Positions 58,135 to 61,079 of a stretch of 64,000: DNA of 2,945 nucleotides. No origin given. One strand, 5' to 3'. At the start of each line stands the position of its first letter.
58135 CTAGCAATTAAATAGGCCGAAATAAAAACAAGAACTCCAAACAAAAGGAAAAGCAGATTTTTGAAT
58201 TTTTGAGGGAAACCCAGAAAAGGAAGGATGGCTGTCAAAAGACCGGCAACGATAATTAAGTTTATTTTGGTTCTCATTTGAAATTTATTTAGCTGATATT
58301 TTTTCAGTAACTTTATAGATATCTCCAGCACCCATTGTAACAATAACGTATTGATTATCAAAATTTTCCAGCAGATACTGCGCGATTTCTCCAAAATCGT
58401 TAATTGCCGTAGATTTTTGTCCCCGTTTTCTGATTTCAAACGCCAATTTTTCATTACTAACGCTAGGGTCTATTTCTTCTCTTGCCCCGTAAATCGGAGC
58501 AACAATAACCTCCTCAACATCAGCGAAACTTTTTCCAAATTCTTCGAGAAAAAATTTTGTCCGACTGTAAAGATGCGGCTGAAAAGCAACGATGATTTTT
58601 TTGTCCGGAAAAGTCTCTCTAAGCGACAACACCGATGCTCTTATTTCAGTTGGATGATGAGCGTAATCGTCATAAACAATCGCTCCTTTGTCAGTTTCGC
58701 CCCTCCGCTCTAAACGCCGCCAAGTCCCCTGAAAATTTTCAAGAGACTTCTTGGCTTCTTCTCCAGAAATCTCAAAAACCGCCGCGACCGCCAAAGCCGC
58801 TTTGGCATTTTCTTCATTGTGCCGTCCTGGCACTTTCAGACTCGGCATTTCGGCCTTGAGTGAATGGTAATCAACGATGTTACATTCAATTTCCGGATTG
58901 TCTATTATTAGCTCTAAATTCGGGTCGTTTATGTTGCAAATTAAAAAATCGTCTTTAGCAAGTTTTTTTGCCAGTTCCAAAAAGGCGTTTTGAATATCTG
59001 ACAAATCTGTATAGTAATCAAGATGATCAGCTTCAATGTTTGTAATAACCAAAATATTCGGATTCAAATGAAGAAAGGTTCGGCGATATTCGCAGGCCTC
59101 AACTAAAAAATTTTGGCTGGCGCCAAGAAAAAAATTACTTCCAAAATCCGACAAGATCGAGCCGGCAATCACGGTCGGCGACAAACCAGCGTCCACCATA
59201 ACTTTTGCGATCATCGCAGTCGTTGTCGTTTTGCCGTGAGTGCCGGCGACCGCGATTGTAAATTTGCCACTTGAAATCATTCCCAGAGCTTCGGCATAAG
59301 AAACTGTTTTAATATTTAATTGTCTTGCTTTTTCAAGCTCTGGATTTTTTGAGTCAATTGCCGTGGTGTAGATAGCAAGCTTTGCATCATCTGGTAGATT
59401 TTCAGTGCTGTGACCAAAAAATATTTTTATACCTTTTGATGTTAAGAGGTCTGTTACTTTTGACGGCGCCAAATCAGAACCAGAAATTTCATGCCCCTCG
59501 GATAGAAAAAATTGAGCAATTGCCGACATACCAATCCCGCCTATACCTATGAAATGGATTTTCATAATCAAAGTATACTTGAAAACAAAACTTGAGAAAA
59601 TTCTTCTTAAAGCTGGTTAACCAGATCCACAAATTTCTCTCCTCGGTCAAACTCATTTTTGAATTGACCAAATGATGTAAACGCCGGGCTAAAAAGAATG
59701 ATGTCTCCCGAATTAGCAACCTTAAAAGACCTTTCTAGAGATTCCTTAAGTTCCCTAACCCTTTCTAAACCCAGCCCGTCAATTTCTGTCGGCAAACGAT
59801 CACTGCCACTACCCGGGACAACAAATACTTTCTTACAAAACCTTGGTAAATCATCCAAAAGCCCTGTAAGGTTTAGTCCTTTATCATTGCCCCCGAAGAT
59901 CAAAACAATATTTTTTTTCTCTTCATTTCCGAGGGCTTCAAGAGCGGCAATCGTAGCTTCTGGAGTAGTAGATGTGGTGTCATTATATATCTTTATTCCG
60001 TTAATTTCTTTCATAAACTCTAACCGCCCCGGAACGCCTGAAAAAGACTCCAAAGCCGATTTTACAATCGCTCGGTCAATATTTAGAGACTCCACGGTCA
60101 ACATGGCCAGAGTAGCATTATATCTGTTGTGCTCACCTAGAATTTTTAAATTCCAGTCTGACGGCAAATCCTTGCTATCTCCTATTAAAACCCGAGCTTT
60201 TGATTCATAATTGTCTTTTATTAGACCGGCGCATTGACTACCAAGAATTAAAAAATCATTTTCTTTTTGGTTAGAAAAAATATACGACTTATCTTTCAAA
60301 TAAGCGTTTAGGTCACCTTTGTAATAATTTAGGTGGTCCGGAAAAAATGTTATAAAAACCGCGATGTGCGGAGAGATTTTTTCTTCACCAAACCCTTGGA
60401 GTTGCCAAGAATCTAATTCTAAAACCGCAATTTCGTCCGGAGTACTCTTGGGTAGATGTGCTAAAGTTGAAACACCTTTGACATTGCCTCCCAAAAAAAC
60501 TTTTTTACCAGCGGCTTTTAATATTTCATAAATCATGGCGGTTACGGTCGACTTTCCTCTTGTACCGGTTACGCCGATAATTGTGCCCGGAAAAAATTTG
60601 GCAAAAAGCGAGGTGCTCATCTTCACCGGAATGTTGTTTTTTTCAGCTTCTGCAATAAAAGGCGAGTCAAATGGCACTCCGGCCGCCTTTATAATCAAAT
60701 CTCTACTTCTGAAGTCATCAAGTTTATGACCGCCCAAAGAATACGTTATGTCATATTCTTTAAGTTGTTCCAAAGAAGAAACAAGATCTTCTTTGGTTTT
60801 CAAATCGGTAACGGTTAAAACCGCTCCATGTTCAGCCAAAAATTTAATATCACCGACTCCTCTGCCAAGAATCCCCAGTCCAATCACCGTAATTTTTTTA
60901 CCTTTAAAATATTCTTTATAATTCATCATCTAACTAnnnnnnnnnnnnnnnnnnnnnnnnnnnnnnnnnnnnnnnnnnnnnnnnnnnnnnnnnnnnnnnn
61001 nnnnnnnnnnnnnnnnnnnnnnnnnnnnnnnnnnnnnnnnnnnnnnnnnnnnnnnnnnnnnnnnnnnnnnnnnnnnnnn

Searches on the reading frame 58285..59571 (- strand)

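Call 16: search_protein_families(library=ncbifam, proteins=[window:58285-59571:-], max_evalue=0.00001)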
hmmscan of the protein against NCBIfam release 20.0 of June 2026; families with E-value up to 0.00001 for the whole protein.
window:58285-59571:- (428 aa): 19 families
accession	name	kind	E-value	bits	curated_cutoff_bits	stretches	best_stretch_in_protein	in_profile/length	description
TIGR01082.1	murC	equivalog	7.4e-132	440.6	335.1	2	4-237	1-234/449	UDP-N-acetylmuramate--L-alanine ligase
NF011171.0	PRK14573.1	equivalog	4.7e-78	262.9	1015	2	4-207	6-208/809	bifunctional UDP-N-acetylmuramate--L-alanine ligase/D-alanine--D-alanine ligase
TIGR01081.1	mpl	equivalog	7.5e-53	180.1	388.7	2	4-223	1-229/448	UDP-N-acetylmuramate:L-alanyl-gamma-D-glutamyl-meso-diaminopimelate ligase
NF053645.1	pMurC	equivalog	4.2e-31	108.2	560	2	7-133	3-132/492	pseudomurein biosynthesis peptide ligase pMurC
TIGR01087.1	murD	equivalog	3.9e-27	95.4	211.95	1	4-318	1-336/441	UDP-N-acetylmuramoyl-L-alanine--D-glutamate ligase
NF053647.1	pMurD2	equivalog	6.2e-21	74.8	550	1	3-288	1-281/405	pseudomurein biosynthesis peptide ligase pMurD2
NF008896.0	PRK11929.1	equivalog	2.6e-19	68.6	1023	1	244-328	782-866/965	bifunctional UDP-N-acetylmuramoyl-L-alanyl-D-glutamate--2,6-diaminopimelate ligase MurE/UDP-N-acetylmuramoyl-tripeptide--D-alanyl-D-alanine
NF001124.0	PRK00139.1-2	equivalog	1.6e-17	63.5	476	1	244-330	299-383/500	UDP-N-acetylmuramoyl-L-alanyl-D-glutamate--2,6-diaminopimelate ligase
NF001126.0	PRK00139.1-4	equivalog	3.9e-16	58.6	373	1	243-329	289-373/486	UDP-N-acetylmuramoyl-L-alanyl-D-glutamate--2,6-diaminopimelate ligase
TIGR01143.1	murF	subfamily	7.1e-16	58.2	288.6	1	104-328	75-330/418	UDP-N-acetylmuramoyl-tripeptide--D-alanyl-D-alanine ligase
TIGR01085.1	murE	subfamily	1.1e-15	57.5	257.3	1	244-330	279-364/472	UDP-N-acetylmuramyl-tripeptide synthetase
NF053648.1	pMurE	equivalog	2e-15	56.5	600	1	169-328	188-359/464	pseudomurein biosynthesis peptide ligase pMurE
NF053646.1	pMurD1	equivalog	1.9e-14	53.2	610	1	245-420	278-446/465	pseudomurein biosynthesis peptide ligase pMurD1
NF033197.0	F430_CfbE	equivalog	7.4e-10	38.3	250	0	62-128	56-124/430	coenzyme F430 synthase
NF001130.0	PRK00139.2-4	equivalog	6.6e-09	35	715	1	244-330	318-402/516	UDP-N-acetylmuramoyl-L-alanyl-D-glutamate--2,6-diaminopimelate ligase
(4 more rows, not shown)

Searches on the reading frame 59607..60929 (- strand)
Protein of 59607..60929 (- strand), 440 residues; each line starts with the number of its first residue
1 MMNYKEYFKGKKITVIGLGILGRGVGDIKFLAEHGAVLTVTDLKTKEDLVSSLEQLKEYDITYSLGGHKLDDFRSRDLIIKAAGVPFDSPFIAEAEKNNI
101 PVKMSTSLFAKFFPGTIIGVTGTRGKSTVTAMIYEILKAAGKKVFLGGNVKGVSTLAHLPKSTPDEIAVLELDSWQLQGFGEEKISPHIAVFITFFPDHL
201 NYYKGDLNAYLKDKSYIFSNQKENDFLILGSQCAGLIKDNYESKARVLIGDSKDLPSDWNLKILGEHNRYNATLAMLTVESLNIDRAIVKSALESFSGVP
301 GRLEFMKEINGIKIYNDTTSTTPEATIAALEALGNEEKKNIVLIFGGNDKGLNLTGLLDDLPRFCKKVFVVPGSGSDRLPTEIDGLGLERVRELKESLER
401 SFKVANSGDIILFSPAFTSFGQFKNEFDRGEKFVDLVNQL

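Call 16: search_protein_families(library=ncbifam, proteins=[window:59607-60929:-], max_evalue=0.00001)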
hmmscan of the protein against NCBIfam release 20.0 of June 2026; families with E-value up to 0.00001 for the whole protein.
window:59607-60929:- (440 aa): 22 families
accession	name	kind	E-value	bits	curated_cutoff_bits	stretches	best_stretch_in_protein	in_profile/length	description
TIGR01087.1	murD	equivalog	2.9e-95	319.9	211.95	1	12-438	1-440/441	UDP-N-acetylmuramoyl-L-alanine--D-glutamate ligase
TIGR01082.1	murC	equivalog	2.6e-34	119.1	335.1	2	18-228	5-208/449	UDP-N-acetylmuramate--L-alanine ligase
NF053647.1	pMurD2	equivalog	2e-28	99.5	550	1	12-344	2-315/405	pseudomurein biosynthesis peptide ligase pMurD2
NF053646.1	pMurD1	equivalog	2.9e-28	98.8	610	1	12-344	2-356/465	pseudomurein biosynthesis peptide ligase pMurD1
NF053645.1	pMurC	equivalog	2.7e-27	95.6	560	2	29-231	16-222/492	pseudomurein biosynthesis peptide ligase pMurC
NF001124.0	PRK00139.1-2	equivalog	7.1e-24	84.4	476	2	246-347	285-385/500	UDP-N-acetylmuramoyl-L-alanyl-D-glutamate--2,6-diaminopimelate ligase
TIGR01085.1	murE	subfamily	1e-22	80.8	257.3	2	259-346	278-365/472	UDP-N-acetylmuramyl-tripeptide synthetase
NF001126.0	PRK00139.1-4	equivalog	3.7e-21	75.2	373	2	257-346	287-375/486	UDP-N-acetylmuramoyl-L-alanyl-D-glutamate--2,6-diaminopimelate ligase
TIGR01143.1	murF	subfamily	2.6e-19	69.5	288.6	2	258-346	244-332/418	UDP-N-acetylmuramoyl-tripeptide--D-alanyl-D-alanine ligase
NF008896.0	PRK11929.1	equivalog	2.8e-18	65.2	1023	2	260-346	303-392/965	bifunctional UDP-N-acetylmuramoyl-L-alanyl-D-glutamate--2,6-diaminopimelate ligase MurE/UDP-N-acetylmuramoyl-tripeptide--D-alanyl-D-alanine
NF033197.0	F430_CfbE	equivalog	1.8e-14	53.5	250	1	250-412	253-424/430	coenzyme F430 synthase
TIGR01081.1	mpl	equivalog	8.5e-14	51.4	388.7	1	246-337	259-347/448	UDP-N-acetylmuramate:L-alanyl-gamma-D-glutamyl-meso-diaminopimelate ligase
NF010628.0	PRK14022.1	equivalog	2.7e-13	49.5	536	1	185-347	199-375/483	UDP-N-acetylmuramoyl-L-alanyl-D-glutamate--L-lysine ligase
NF001123.0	PRK00139.1-1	equivalog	8e-13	47.9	586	0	260-346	298-383/493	UDP-N-acetylmuramoyl-L-alanyl-D-glutamate--2,6-diaminopimelate ligase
NF011171.0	PRK14573.1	equivalog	1.1e-12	46.6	1015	0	257-308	261-312/809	bifunctional UDP-N-acetylmuramate--L-alanine ligase/D-alanine--D-alanine ligase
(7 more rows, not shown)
